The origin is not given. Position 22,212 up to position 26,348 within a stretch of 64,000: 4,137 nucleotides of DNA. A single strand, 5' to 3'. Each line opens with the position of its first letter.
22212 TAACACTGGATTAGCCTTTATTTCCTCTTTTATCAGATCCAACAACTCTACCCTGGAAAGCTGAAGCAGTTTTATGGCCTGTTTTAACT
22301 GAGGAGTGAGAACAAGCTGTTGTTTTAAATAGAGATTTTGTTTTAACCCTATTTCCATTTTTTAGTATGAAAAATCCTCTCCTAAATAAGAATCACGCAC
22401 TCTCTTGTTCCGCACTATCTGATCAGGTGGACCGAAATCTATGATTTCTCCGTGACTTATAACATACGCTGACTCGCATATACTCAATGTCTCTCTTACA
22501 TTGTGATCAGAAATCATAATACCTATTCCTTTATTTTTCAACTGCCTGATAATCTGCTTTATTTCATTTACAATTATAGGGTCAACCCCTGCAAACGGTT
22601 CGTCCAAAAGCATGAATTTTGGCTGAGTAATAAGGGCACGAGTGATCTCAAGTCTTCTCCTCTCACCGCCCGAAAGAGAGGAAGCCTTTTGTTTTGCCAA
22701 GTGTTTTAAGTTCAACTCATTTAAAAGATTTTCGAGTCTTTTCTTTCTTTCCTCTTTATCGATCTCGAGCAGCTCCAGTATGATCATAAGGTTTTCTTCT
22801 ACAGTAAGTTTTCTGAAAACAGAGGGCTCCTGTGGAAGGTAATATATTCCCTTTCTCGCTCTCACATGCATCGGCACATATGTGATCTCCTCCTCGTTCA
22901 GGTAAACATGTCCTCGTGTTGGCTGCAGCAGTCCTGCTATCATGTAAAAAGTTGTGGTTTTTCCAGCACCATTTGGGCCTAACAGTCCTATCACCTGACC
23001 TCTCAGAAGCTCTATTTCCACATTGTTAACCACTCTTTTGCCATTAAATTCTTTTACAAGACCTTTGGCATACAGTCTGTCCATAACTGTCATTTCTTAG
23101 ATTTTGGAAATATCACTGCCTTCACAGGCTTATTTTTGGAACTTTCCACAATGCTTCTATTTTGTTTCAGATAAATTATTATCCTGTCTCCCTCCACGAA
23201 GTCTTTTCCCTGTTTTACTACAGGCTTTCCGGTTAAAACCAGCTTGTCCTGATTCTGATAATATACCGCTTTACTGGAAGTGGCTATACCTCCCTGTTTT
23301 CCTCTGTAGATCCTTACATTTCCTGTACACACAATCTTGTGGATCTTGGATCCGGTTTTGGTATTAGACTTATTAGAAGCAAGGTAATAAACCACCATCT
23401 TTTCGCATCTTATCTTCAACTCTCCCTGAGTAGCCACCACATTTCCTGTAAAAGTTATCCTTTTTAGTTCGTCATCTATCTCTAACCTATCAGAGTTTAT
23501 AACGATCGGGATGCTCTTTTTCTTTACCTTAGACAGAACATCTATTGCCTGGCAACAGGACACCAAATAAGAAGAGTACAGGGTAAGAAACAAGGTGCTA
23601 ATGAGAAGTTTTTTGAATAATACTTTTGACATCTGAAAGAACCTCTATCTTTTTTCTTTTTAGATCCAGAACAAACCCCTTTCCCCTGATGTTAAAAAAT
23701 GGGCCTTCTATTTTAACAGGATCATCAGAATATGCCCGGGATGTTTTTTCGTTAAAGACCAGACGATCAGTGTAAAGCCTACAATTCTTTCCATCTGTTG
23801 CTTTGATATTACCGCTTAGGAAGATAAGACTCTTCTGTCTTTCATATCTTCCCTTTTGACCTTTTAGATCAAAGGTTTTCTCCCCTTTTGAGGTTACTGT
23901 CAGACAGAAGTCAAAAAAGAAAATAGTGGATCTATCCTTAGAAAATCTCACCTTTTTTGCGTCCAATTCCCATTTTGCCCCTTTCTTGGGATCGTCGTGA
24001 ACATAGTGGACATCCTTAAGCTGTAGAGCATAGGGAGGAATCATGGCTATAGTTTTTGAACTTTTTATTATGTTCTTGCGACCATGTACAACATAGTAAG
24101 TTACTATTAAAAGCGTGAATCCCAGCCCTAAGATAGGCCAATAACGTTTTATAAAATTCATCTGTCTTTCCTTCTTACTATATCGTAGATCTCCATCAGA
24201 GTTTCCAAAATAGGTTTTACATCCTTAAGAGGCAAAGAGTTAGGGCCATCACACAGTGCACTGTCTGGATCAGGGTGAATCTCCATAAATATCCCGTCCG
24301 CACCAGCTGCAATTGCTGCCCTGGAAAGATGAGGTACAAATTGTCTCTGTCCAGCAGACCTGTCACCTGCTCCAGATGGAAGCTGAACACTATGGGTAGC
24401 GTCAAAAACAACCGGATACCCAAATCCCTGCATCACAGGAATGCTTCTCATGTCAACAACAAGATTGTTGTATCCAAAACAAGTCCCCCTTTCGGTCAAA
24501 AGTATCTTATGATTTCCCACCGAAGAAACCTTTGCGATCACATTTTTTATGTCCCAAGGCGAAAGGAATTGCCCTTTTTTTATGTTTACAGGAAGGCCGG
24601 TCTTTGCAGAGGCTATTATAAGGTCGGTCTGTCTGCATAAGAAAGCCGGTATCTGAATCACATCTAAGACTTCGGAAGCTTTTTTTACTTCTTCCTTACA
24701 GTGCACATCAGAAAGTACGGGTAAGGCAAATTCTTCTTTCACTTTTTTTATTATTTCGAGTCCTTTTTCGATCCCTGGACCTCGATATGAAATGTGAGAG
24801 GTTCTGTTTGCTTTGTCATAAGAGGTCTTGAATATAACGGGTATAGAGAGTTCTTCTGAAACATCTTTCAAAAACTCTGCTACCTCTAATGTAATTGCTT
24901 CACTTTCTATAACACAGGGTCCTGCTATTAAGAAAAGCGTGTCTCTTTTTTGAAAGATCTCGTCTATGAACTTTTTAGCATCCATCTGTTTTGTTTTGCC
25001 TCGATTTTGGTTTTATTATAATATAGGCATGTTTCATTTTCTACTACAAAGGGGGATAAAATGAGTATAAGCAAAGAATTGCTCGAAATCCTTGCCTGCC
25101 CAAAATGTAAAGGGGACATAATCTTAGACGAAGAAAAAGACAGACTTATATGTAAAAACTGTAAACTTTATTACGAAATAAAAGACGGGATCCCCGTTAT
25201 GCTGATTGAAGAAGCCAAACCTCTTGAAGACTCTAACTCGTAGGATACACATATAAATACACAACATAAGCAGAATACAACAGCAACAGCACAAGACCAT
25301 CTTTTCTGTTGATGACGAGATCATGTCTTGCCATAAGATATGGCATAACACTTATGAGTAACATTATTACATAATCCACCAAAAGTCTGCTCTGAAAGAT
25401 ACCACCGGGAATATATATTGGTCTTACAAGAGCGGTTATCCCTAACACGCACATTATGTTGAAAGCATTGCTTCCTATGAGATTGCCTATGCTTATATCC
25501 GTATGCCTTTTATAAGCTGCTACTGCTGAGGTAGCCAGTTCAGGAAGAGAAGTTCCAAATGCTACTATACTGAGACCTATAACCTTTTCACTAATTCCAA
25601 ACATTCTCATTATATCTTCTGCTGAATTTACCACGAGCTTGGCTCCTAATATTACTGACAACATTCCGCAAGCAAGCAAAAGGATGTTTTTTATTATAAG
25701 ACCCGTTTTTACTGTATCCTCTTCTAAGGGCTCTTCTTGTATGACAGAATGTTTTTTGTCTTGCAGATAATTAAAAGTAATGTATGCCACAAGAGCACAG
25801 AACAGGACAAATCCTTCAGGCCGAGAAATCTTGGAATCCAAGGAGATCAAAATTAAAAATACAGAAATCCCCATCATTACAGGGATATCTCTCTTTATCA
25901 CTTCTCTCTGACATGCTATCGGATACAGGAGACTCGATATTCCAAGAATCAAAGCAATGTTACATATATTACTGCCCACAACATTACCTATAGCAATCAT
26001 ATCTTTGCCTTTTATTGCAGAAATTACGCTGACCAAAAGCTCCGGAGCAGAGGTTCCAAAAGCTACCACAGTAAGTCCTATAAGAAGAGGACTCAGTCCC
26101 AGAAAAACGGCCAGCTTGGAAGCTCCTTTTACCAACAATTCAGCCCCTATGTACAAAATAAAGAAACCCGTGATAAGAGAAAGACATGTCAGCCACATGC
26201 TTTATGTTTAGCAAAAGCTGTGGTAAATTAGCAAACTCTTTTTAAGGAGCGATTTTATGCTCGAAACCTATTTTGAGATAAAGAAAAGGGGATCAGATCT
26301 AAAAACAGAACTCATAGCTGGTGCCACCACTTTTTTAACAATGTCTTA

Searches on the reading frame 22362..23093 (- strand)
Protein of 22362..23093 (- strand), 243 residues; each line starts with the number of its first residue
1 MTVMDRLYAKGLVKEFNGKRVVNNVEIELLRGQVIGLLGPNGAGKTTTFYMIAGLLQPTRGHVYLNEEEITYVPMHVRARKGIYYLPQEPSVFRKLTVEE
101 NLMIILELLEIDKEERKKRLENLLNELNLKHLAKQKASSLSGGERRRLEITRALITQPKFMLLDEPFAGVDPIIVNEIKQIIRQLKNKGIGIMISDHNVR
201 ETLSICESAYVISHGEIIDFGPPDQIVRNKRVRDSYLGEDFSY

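Call 81: search_protein_families(library=ncbifam, proteins=[window:22362-23093:-], max_evalue=0.00001)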
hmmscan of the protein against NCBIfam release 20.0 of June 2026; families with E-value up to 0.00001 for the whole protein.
window:22362-23093:- (243 aa): 186 families (the best 25 are shown)
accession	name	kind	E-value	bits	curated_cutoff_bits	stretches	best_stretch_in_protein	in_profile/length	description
TIGR04406.1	LPS_export_lptB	equivalog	8.3e-106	352.6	240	1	7-242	2-238/239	LPS export ABC transporter ATP-binding protein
NF008144.0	PRK10895.1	equivalog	4.4e-90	301.4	381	1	4-242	1-240/241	LPS export ABC transporter ATP-binding protein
TIGR01188.1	drrA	subfamily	2.8e-56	191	312.45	1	14-226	1-211/302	daunorubicin resistance ABC transporter, ATP-binding protein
NF008449.1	PRK11300.1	equivalog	3.2e-50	170.8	362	1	7-240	6-255/255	high-affinity branched-chain amino acid ABC transporter ATP-binding protein LivG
TIGR03410.1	urea_trans_UrtE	equivalog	5.6e-49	166.7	285.8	1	11-227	5-220/230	urea ABC transporter ATP-binding subunit UrtE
TIGR03740.1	galliderm_ABC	subfamily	9.8e-47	159.5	309.75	1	9-217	3-202/223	lantibiotic protection ABC transporter ATP-binding subunit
NF033858.1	ABC2_perm_RbbA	equivalog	2.8e-45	154.6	1050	1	8-232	268-490/909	ribosome-associated ATPase/putative transporter RbbA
TIGR00968.1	3a0106s01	subfamily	3e-45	154.6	342.75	1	13-229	7-221/237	sulfate ABC transporter ATP-binding protein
TIGR03411.1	urea_trans_UrtD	equivalog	2.1e-44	152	304.1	1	7-239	3-242/242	urea ABC transporter ATP-binding protein UrtD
TIGR01186.1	proV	subfamily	1.7e-43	149.1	326.6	1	18-230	5-221/363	betaine/proline/choline family ABC transporter ATP-binding protein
NF040840.2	tungstate_WtpC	equivalog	3.9e-43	148.1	440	1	10-229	5-221/347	tungstate ABC transporter ATP-binding protein WtpC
NF006987.0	PRK09452.1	equivalog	2.4e-42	145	482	1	10-227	21-236/378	spermidine/putrescine ABC transporter ATP-binding protein PotA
TIGR03864.1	PQQ_ABC_ATP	hypoth_equivalog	4.1e-42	144.2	302.25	1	8-233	3-226/236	ABC transporter, ATP-binding subunit, PQQ-dependent alcohol dehydrogenase system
NF043075.1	MMSYN1_0197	equivalog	1.1e-41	142.9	550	1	10-228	6-222/341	spermidine/putrescine ABC transporter ATP-binding protein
TIGR03265.1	PhnT2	equivalog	1.2e-41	143.1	457.7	1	6-229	4-225/353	putative 2-aminoethylphosphonate ABC transporter ATP-binding protein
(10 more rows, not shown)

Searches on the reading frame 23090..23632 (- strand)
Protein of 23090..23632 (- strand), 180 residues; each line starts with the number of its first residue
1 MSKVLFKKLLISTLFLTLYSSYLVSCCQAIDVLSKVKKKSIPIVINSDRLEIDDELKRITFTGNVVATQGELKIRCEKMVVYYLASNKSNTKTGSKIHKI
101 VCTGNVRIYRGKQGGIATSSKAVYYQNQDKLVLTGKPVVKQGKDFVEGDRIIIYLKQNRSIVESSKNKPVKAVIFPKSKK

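Call 81: search_protein_families(library=ncbifam, proteins=[window:23090-23632:-], max_evalue=0.00001)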
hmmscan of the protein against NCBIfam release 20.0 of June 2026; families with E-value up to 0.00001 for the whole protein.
window:23090-23632:- (180 aa): 3 families
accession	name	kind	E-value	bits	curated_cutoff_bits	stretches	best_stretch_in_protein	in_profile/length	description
TIGR03002.1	outer_YhbN_LptA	equivalog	2.2e-27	95.7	71.7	1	38-177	5-142/142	lipopolysaccharide transport periplasmic protein LptA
NF008143.0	PRK10894.1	equivalog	3.9e-15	55.6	234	1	18-177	14-167/184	lipopolysaccharide ABC transporter substrate-binding protein LptA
NF002997.0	PRK03761.1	equivalog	1.7e-06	26.5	683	0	31-107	39-110/783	LPS assembly protein LptD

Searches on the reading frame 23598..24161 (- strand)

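Call 81: search_protein_families(library=ncbifam, proteins=[window:23598-24161:-], max_evalue=0.00001)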
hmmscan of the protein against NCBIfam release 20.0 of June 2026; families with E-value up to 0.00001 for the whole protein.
window:23598-24161:- (187 aa): 1 family
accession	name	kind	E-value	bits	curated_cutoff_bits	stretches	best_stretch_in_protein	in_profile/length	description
TIGR04409.1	LptC_YrbK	equivalog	1.8e-22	79.7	38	1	15-180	10-178/180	LPS export ABC transporter periplasmic protein LptC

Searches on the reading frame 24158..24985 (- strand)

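Call 81: search_protein_families(library=ncbifam, proteins=[window:24158-24985:-], max_evalue=0.00001)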
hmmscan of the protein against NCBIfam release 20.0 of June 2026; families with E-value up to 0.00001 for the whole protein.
window:24158-24985:- (275 aa): 8 families
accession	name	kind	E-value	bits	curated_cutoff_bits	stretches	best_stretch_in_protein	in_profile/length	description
NF003543.0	PRK05198.1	equivalog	6.1e-124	412.4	242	1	11-271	12-272/273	3-deoxy-8-phosphooctulonate synthase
TIGR01362.1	KDO8P_synth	equivalog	3.7e-117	390.1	314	1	16-271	2-257/258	3-deoxy-8-phosphooctulonate synthase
NF009109.0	PRK12457.1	equivalog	9.9e-93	310.4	457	1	14-272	14-274/281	3-deoxy-8-phosphooctulonate synthase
NF006421.0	PRK08673.1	subfamily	4.4e-39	134.6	335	1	15-273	93-336/338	3-deoxy-7-phosphoheptulonate synthase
TIGR01361.1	DAHP_synth_Bsub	equivalog_domain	5.3e-34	117.8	267.75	1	16-263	25-257/260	3-deoxy-7-phosphoheptulonate synthase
NF009239.0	PRK12595.1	equivalog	5.7e-32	111.1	279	1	17-268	119-355/360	bifunctional 3-deoxy-7-phosphoheptulonate synthase/chorismate mutase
NF009933.0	PRK13396.1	subfamily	9.6e-31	107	486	1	11-273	96-344/352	3-deoxy-7-phosphoheptulonate synthase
NF041229.1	BagF_FevY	exception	7.5e-29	101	700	1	17-264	91-322/340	phospho-2-dehydro-3-deoxyheptonate aldolase BagF/FevY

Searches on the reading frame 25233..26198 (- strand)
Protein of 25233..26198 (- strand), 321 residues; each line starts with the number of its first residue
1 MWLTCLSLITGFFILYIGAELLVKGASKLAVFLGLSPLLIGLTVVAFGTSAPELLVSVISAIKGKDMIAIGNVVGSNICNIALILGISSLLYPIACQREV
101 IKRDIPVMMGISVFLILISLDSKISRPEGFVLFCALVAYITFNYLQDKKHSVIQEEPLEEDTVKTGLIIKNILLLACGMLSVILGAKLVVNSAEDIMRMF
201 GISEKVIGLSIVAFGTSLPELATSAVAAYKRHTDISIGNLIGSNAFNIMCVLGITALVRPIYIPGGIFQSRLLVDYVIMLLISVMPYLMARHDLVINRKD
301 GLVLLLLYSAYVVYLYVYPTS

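Call 8: search_protein_families(library=pfam, proteins=[window:25233-26198:-], max_evalue=0.001)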
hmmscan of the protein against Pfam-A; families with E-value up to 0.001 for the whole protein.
window:25233-26198:- (321 aa): 1 family
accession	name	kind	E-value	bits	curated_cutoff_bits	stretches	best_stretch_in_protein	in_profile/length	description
PF01699.29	Na_Ca_ex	-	2.2e-69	232.6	24.9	2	171-316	2-150/151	Sodium/calcium exchanger protein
